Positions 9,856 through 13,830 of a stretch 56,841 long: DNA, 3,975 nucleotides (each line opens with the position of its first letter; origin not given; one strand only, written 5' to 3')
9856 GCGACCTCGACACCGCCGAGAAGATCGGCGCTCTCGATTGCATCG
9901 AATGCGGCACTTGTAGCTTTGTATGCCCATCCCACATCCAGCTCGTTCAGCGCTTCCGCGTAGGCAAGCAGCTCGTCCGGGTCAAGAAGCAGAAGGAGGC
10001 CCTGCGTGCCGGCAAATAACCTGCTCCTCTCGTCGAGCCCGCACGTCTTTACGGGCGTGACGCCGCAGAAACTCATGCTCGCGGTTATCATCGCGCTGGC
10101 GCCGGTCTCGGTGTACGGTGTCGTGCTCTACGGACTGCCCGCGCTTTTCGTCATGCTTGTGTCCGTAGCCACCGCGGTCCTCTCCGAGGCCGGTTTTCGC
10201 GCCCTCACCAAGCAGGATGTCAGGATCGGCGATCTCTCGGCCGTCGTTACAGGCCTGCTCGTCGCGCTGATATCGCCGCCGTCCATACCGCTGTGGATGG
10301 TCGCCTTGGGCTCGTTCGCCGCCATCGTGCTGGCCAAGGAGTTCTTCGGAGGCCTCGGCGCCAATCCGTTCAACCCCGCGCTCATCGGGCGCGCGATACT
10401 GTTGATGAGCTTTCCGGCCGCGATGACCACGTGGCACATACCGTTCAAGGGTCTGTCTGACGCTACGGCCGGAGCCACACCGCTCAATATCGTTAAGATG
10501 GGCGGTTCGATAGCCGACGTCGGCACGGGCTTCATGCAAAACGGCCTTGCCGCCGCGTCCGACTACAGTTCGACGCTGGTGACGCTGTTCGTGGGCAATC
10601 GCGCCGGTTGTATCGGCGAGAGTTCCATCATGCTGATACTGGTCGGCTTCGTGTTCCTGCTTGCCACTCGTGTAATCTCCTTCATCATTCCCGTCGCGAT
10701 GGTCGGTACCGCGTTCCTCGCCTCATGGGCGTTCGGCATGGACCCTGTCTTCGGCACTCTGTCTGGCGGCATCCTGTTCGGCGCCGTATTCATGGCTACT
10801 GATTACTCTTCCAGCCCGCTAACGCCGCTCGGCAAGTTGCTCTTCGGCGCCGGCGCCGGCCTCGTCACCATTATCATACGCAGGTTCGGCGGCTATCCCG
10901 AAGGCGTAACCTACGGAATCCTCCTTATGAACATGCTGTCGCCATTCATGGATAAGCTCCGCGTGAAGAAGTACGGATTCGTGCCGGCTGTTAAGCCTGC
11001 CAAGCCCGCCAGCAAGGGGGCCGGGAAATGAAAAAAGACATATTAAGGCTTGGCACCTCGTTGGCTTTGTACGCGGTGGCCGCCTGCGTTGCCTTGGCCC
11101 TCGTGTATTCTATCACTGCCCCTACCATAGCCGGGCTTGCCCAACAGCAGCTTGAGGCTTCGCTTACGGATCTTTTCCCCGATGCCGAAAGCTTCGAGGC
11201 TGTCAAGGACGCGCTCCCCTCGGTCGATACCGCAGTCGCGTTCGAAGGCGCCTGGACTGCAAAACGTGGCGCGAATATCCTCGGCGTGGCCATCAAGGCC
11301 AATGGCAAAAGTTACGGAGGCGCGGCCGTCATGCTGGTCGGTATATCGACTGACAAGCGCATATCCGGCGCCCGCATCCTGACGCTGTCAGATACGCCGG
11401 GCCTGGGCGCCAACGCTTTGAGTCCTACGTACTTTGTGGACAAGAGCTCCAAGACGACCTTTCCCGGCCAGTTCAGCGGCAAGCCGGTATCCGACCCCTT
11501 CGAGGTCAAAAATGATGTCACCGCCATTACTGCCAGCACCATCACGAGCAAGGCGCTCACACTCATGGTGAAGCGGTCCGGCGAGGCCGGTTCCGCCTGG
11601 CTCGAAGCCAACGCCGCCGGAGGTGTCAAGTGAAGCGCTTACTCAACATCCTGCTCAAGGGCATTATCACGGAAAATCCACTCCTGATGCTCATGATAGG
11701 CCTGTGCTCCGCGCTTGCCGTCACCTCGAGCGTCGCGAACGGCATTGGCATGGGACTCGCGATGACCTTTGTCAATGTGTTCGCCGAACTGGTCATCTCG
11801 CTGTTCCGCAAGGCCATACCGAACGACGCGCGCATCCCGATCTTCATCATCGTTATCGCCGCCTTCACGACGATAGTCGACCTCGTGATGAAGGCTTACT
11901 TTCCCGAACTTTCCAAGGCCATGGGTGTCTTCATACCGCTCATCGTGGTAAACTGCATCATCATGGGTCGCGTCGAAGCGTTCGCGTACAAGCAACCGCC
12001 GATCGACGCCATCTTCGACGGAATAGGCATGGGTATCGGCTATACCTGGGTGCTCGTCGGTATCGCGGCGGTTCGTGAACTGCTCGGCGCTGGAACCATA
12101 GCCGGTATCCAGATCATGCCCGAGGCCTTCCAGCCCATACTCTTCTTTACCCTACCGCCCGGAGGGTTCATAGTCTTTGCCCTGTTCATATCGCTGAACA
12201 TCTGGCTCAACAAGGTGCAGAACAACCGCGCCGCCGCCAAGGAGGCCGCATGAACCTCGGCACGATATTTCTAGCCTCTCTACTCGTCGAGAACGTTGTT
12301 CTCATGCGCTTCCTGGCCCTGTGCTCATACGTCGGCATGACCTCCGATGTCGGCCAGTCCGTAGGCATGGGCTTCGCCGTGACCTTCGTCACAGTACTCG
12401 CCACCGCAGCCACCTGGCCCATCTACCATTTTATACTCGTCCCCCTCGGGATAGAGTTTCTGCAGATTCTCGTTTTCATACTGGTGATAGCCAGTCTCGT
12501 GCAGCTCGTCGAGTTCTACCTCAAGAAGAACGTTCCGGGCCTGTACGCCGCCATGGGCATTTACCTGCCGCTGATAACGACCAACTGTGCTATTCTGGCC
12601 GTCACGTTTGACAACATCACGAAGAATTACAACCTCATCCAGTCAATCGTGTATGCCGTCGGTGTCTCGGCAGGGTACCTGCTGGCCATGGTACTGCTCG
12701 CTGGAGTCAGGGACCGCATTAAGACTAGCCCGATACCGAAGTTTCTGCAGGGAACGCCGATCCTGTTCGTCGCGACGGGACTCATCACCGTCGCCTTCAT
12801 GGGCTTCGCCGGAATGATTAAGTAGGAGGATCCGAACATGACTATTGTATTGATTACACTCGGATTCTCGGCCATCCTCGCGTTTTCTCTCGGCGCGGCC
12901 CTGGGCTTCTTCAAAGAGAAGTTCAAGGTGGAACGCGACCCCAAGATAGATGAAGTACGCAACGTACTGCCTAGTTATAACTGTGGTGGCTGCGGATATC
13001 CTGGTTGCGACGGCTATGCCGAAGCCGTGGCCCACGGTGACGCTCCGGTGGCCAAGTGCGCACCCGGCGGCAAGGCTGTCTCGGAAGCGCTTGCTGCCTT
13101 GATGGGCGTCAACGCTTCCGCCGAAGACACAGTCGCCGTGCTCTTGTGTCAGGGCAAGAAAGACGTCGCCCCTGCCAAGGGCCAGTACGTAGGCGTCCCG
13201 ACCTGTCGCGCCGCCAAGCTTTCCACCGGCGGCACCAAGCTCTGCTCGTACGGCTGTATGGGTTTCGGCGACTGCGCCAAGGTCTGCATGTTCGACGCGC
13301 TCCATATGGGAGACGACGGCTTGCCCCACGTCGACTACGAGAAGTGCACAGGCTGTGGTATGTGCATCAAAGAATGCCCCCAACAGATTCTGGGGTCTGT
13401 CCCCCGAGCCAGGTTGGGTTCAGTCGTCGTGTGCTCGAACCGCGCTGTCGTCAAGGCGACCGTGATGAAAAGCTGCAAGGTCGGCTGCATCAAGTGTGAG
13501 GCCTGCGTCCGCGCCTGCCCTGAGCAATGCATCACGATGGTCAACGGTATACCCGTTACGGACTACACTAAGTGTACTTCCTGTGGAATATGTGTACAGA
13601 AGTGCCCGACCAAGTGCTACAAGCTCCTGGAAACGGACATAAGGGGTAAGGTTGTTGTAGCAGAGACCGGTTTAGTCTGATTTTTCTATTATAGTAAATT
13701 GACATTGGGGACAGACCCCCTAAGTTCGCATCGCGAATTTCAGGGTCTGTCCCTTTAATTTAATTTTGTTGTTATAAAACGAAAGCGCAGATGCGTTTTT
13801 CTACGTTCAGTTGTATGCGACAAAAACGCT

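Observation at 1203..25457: Hyper-abundant 10-14-nt motif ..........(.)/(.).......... throughout the core DNA, absent from the accessory half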

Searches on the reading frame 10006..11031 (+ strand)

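Call 7: search_protein_families(library=pfam, proteins=[window:10006-11031:+])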
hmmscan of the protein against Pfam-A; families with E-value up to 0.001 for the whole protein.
window:10006-11031:+ (341 aa): 1 family
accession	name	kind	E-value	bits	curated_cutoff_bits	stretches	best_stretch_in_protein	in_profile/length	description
PF03116.20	NQR2_RnfD_RnfE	-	5.7e-102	341.5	27.7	1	8-321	2-292/296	NQR2, RnfD, RnfE family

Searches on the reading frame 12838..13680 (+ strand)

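Call 8: search_protein_families(library=pfam, proteins=[window:12838-13680:+])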
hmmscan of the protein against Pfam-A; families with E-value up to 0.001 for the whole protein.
window:12838-13680:+ (280 aa): 11 families
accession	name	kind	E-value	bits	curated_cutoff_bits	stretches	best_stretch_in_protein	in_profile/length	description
PF00037.32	Fer4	-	5.9e-13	48.5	21.1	2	164-183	2-21/24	4Fe-4S binding domain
PF12838.12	Fer4_7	-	9.1e-13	48.9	27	2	217-260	2-52/52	4Fe-4S dicluster domain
PF04060.18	FeS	-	9.4e-13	48.1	23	1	44-76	1-33/33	Putative Fe-S cluster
PF12837.12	Fer4_6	-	2.4e-10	40.3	25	1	163-183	2-22/24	4Fe-4S binding domain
PF14697.11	Fer4_21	-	3.4e-10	40.4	35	2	140-182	8-53/59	4Fe-4S dicluster domain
PF12797.12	Fer4_2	-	4.3e-10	39.3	24.5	2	163-181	3-21/22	4Fe-4S binding domain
PF13187.11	Fer4_9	-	9.5e-10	38.8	27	2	217-260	2-51/52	4Fe-4S dicluster domain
PF13237.11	Fer4_10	-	5.1e-09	36.4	25.5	2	216-257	8-53/53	4Fe-4S dicluster domain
PF13484.11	Fer4_16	-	2.1e-06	28.8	30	0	217-235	2-20/66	4Fe-4S double cluster binding domain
PF12800.12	Fer4_4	-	0.00037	21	24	0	168-182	2-16/17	4Fe-4S binding domain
PF25160.1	LdpA_Fe-S-bd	-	0.00042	20.5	27.6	1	146-185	9-43/49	LdpA Fe-S cluster-binding domain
